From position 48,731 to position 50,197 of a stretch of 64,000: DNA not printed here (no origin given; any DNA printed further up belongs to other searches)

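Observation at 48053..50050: GT2 glycosyltransferase fused to a sulfotransferase-like domain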

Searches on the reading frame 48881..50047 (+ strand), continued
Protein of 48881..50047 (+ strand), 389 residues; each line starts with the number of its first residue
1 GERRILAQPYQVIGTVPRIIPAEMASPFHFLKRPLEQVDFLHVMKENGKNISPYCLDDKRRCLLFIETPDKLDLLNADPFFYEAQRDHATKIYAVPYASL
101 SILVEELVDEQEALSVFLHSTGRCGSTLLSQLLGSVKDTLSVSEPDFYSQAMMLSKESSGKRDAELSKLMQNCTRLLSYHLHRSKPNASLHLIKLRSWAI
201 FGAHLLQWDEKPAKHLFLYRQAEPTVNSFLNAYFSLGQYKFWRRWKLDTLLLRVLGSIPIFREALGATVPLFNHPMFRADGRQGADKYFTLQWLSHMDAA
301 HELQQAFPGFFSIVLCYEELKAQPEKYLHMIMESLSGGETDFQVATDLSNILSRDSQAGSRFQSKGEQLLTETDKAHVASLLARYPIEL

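Call 50: search_solved_structures(query=A6, max_evalue=1, show_alignments=5)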
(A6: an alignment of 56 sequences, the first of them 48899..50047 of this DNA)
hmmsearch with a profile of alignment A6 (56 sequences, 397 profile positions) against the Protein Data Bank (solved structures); distinct sequences matched with E-value up to 1: 39.
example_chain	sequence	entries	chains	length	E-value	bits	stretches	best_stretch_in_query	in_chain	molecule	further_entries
4gbm_A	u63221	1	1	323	1.2e-07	33.9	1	290-333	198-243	CurM Sulfotransferase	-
4gox_A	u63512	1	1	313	9e-05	24.4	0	306-333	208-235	Polyketide synthase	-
8w5z_A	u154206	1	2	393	0.00014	23.9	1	115-233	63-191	Protein-tyrosine sulfotransferase (Fragment)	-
2zq5_A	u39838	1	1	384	0.00097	21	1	289-356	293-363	Putative uncharacterized protein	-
9wp1_A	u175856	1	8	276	0.0025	19.7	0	116-231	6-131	Protein-tyrosine sulfotransferase 1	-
5wrj_A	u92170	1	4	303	0.0027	19.6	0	115-232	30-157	Protein-tyrosine sulfotransferase 1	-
5wri_A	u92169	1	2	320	0.0033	19.3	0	115-232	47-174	Protein-tyrosine sulfotransferase 1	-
3qvu_A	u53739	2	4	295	0.0088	17.9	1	283-335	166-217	Sulfotransferase 1A1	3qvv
1z29_A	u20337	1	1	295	0.0097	17.7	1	281-334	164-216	Phenol-sulfating phenol sulfotransferase 2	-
1ls6_A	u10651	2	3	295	0.012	17.4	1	283-335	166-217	aryl sulfotransferase | Sulfotransferase 1A1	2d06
3u3r_A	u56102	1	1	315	0.014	17.2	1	283-335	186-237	Sulfotransferase 1A1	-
3u3j_A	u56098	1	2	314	0.014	17.2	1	283-335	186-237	Sulfotransferase 1A1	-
3u3k_A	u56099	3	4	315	0.014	17.2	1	283-335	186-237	Sulfotransferase 1A1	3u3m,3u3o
1z28_A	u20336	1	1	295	0.017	16.9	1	283-333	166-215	Phenol-sulfating phenol sulfotransferase 1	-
4gra_A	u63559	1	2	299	0.017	16.9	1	283-334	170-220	Sulfotransferase 1A1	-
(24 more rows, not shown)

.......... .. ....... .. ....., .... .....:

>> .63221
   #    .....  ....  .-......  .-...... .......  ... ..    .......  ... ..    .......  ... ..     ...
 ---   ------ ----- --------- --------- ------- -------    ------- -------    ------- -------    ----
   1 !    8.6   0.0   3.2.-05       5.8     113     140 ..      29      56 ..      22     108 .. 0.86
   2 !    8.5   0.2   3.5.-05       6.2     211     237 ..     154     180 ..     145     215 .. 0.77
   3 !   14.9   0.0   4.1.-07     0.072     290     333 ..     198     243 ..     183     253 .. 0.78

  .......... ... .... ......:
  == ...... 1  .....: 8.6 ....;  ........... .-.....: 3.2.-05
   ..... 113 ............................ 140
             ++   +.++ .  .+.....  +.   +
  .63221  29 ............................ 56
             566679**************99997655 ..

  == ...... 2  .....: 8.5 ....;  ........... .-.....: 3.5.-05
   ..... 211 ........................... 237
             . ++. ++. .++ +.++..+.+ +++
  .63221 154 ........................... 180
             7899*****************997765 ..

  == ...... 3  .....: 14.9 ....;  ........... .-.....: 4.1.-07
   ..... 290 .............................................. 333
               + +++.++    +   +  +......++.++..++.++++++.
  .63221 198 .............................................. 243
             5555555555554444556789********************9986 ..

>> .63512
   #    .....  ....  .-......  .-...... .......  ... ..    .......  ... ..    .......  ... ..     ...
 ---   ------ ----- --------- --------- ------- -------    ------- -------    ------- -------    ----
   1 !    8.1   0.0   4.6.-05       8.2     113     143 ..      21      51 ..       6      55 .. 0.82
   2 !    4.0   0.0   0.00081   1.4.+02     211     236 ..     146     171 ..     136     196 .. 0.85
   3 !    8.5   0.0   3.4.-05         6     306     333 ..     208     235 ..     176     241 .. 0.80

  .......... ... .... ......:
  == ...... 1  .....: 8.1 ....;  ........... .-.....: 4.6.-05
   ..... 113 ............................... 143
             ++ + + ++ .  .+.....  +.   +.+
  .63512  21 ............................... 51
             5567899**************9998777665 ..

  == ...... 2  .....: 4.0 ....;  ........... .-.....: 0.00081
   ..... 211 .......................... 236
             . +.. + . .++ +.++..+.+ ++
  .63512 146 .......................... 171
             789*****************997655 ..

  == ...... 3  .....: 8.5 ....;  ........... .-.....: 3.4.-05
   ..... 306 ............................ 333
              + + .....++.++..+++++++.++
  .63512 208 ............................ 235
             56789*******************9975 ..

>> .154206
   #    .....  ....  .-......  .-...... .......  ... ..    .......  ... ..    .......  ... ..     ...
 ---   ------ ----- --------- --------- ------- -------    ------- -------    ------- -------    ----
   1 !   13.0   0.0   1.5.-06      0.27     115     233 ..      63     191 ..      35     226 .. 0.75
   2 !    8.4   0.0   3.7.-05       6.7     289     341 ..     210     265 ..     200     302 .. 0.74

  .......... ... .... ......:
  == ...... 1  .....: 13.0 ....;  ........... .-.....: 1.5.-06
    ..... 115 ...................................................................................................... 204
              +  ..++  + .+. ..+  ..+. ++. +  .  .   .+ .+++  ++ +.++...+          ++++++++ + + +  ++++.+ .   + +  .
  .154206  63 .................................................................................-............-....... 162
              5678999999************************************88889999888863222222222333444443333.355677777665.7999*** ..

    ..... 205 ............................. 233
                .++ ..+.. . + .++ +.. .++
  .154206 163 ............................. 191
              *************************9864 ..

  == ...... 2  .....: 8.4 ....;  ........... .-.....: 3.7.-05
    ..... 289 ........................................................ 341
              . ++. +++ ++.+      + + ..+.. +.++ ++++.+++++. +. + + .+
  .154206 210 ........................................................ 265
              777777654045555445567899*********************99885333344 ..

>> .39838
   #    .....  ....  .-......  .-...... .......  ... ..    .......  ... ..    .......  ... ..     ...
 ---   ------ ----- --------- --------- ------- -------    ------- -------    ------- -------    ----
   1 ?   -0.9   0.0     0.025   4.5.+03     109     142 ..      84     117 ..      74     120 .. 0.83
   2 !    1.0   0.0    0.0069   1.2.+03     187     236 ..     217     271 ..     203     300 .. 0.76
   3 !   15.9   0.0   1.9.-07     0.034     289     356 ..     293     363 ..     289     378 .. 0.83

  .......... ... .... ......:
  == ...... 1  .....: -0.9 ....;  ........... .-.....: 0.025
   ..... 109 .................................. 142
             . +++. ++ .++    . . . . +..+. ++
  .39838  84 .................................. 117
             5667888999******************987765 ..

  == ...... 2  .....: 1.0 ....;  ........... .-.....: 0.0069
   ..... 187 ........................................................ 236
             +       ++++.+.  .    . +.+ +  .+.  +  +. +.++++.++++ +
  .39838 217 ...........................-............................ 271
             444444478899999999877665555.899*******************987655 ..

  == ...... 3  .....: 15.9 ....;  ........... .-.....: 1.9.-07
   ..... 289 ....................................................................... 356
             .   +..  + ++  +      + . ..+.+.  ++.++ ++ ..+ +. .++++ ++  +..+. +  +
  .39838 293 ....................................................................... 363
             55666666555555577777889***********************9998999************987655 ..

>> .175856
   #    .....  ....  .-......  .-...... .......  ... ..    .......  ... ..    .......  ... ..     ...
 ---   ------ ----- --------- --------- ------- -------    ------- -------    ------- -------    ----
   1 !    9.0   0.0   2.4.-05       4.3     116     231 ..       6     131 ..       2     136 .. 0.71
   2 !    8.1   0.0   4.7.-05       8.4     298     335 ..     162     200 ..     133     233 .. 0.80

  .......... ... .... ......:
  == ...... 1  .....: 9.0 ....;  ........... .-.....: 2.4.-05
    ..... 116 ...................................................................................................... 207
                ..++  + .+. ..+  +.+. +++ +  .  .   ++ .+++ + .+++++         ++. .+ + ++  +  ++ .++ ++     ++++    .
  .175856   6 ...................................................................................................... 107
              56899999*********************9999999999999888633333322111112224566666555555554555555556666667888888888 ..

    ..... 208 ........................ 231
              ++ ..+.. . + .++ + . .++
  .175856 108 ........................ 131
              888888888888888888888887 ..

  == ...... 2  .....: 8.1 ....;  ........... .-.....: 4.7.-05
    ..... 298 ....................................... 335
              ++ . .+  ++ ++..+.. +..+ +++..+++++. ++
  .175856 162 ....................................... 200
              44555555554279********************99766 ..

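Call 66: search_protein_families(library=pfam, proteins=[L046:5728-8334:-], max_evalue=0.01)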
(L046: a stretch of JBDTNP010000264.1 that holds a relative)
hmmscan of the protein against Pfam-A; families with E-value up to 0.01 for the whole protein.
L046:5728-8334:- (869 aa): 21 families
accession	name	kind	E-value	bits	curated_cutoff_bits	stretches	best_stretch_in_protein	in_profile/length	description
PF13414.12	TPR_11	-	7.7e-59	195.6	26.8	7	367-400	9-42/42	TPR repeat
PF00515.34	TPR_1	-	1e-52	174.3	27.8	6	522-555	1-34/34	Tetratricopeptide repeat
PF07719.23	TPR_2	-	4.5e-41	136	27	6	522-555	1-34/34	Tetratricopeptide repeat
PF13431.12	TPR_17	-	5.8e-38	126.4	24.4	4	375-406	2-33/34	Tetratricopeptide repeat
PF13432.12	TPR_16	-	1.9e-35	121.3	32.7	5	356-419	1-64/65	Tetratricopeptide repeat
PF13181.12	TPR_8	-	1.7e-33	112.3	25.7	4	522-555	1-34/34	Tetratricopeptide repeat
PF13424.12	TPR_12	-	4.1e-23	81.8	30.1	4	453-517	2-74/77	Tetratricopeptide repeat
PF14559.12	TPR_19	-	1.2e-19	70.8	25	4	536-572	5-41/68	Tetratricopeptide repeat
PF13371.12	TPR_9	-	6.1e-19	68.3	35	3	366-418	9-61/73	Tetratricopeptide repeat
PF13428.12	TPR_14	-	4e-14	52.1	23.5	0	523-564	2-43/44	Tetratricopeptide repeat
PF13174.12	TPR_6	-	2.3e-09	37.7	26.3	0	387-414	1-28/33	Tetratricopeptide repeat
PF03704.23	BTAD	-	1.7e-07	32.2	22.1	2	318-448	6-124/146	Bacterial transcriptional activator domain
PF13176.12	TPR_7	-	5.1e-07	29.7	27.9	0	527-554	4-31/36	Tetratricopeptide repeat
PF13374.12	TPR_10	-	9.6e-06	25.9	27.5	0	524-551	4-31/42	Tetratricopeptide repeat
PF01239.28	PPTA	-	3e-05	23.9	29.5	0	506-533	3-30/32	Protein prenyltransferase alpha subunit repeat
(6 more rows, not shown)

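Call 77: search_protein_families(library=pfam, proteins=[L019:2826-6950:+, L019:2346-6803:-, L019:9936-11315:-, L019:10275-11618:+, L019:11379-13085:-, L019:11705-13066:+, L019:13091-14530:+, L019:13066-14355:-], max_evalue=0.001)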
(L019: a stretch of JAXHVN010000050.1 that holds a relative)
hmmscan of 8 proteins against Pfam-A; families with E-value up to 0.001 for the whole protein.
L019:2826-6950:+ (1375 aa): 0 families

L019:2346-6803:- (1485 aa): 7 families
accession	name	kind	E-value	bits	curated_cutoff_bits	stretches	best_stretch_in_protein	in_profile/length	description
PF08494.16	DEAD_assoc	-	2.5e-49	168.1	23.5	1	636-838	1-191/191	DEAD/H associated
PF00270.35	DEAD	-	1.7e-31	109.6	26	1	30-214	1-161/167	DEAD/DEAH box helicase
PF19306.5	WH_Lhr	-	1.9e-30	105.9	27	1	401-564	2-165/168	Large helicase-related protein, winged helix domain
PF23234.1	WH4_Lhr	-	2.6e-26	91.5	27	1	1263-1346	2-85/87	Large helicase-related protein, winged-helix domain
PF00271.37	Helicase_C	-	1.7e-17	64.1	23.5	1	277-374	13-108/110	Helicase conserved C-terminal domain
PF23235.1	WH3_Lhr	-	1.5e-09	38.5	27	1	1058-1128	6-77/95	Large helicase-related protein, winged-helix domain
PF04851.21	ResIII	-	2e-06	28.3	22.5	1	33-212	8-161/164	Type III restriction enzyme, res subunit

L019:9936-11315:- (459 aa): 3 families
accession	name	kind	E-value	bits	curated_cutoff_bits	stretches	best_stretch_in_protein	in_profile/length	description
PF12146.15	Hydrolase_4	-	2.3e-06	27.6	27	0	345-400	66-121/239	Serine aminopeptidase, S33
PF05728.18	UPF0227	-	5.8e-05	23.5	21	1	301-391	2-93/187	Uncharacterised protein family (UPF0227)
PF00975.26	Thioesterase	-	0.0002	22.1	26.4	1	342-454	53-155/226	Thioesterase domain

L019:10275-11618:+ (448 aa): 4 families
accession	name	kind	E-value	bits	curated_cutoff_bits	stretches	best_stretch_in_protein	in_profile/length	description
PF01053.26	Cys_Met_Meta_PP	-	7.7e-90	301.6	27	1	60-437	2-380/381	Cys/Met metabolism PLP-dependent enzyme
PF01041.23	DegT_DnrJ_EryC1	-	9.2e-10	38.7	19.8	1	114-240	24-149/360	DegT/DnrJ/EryC1/StrS aminotransferase family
PF01212.27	Beta_elim_lyase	-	2.9e-06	27.2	27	1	112-324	30-261/288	Beta-eliminating lyase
PF00266.25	Aminotran_5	-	1.3e-05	24.8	21.5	1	98-287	27-224/371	Aminotransferase class-V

L019:11379-13085:- (568 aa): 0 families

L019:11705-13066:+ (454 aa): 0 families

L019:13091-14530:+ (480 aa): 2 families
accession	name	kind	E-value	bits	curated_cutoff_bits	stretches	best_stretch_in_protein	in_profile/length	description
PF00206.25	Lyase_1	-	2.8e-97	326.3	27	1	32-356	1-312/312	Lyase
PF10415.14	FumaraseC_C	-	5.8e-18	65.5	32.5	1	421-473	1-53/54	Fumarase C C-terminus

L019:13066-14355:- (429 aa): 0 families

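Call 79: search_protein_families(library=pfam, proteins=[L030:5503-6246:+, L030:7581-8123:+, L030:2873-5182:-, L030:1287-2681:-, L030:9397-10050:-, L030:9996-12095:-, L019:9939-10499:-], max_evalue=0.001)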
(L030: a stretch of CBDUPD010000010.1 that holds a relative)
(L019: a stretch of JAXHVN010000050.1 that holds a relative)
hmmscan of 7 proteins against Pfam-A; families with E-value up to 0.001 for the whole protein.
L030:5503-6246:+ (248 aa): 4 families
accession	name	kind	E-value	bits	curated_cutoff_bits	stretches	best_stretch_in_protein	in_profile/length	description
PF00535.33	Glycos_transf_2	-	8.2e-20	71.8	23.3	1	5-110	1-109/168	Glycosyl transferase family 2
PF13641.12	Glyco_tranf_2_3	-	1.7e-13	51.6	27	1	4-107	3-114/230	Glycosyltransferase like family 2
PF10111.15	Glyco_tranf_2_2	-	9.3e-09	35.6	27.3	1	144-182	165-205/276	Glycosyltransferase like family 2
PF13632.12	Glyco_trans_2_3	-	0.00028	21.2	27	0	83-179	2-109/198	Glycosyl transferase family group 2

L030:7581-8123:+ (181 aa): 1 family
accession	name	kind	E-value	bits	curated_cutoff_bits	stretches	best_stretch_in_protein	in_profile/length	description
PF07209.17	DUF1415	-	7.1e-68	228.1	26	1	7-172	2-169/171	Protein of unknown function (DUF1415)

L030:2873-5182:- (769 aa): 2 families
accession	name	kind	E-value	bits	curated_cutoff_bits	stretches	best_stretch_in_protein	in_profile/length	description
PF03176.21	MMPL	-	4.4e-27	95.3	20.5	2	182-373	108-303/333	MMPL family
PF00873.25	ACR_tran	-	9.8e-08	30.6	28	1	212-371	856-1019/1021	AcrB/AcrD/AcrF family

L030:1287-2681:- (464 aa): 2 families
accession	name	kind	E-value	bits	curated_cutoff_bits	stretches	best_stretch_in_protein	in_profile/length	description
PF04055.27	Radical_SAM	-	9.9e-23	81.6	29.5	1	62-236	1-164/166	Radical SAM superfamily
PF06969.22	HemN_C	-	5.1e-08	33.3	24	1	373-439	2-65/67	HemN C-terminal domain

L030:9397-10050:- (217 aa): 1 family
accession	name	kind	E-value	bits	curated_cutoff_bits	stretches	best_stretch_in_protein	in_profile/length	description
PF00488.27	MutS_V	-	1.5e-53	182.1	30.2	1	20-156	52-188/188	MutS domain V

L030:9996-12095:- (699 aa): 5 families
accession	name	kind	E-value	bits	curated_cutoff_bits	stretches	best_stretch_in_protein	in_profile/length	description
PF05192.23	MutS_III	-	4.7e-54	184.1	34.1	1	277-566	1-194/194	MutS domain III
PF01624.25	MutS_I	-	7.7e-43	145.7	20.6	1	16-127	1-112/113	MutS domain I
PF05190.23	MutS_IV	-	1.8e-31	108.7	22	1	435-525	1-91/92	MutS family domain IV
PF05188.22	MutS_II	-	5.4e-30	104.9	25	1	136-261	1-133/133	MutS domain II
PF00488.27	MutS_V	-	8.3e-26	91.6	30.2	1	617-673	1-57/188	MutS domain V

L019:9939-10499:- (187 aa): 4 families
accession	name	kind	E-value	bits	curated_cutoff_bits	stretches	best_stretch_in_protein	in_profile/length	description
PF12146.15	Hydrolase_4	-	1.7e-07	31.2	27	1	73-128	66-121/239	Serine aminopeptidase, S33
PF05728.18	UPF0227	-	9.5e-06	26.1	21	1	29-119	2-93/187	Uncharacterised protein family (UPF0227)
PF12697.13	Abhydrolase_6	-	2.2e-05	25.7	26.3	1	29-126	1-105/217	Alpha/beta hydrolase family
PF00975.26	Thioesterase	-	3.5e-05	24.6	26.4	1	70-182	53-155/226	Thioesterase domain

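Call 84: search_protein_families(library=ncbifam, proteins=[L030:2873-5182:-], max_evalue=0.00001)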
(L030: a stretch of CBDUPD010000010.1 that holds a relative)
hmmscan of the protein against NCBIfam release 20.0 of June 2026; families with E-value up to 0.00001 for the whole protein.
L030:2873-5182:- (769 aa): 6 families
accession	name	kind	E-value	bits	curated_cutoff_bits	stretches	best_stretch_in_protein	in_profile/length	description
TIGR00921.1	2A067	subfamily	9.3e-45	152.9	351.9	1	20-755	12-731/733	hydrophobe/amphiphile efflux-3 (HAE3) family transporter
TIGR03480.1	HpnN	hypoth_equivalog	2e-34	118.7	751.85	2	197-417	248-465/862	hopanoid biosynthesis associated RND transporter like protein HpnN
TIGR00833.1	actII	subfamily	1.6e-29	102.8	874.7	2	198-495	153-456/910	MMPL family RND transporter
NF052374.1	HopndTporHpnN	equivalog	3.7e-20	71.6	1100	2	197-414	251-465/858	hopanoid transporter HpnN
TIGR00915.1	2A0602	subfamily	6.5e-12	44.2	940.35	1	576-746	307-480/1050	efflux RND transporter permease subunit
NF000282.2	RND_permease_1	subfamily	4.8e-11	41.3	1250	0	218-371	870-1026/1029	multidrug efflux RND transporter permease subunit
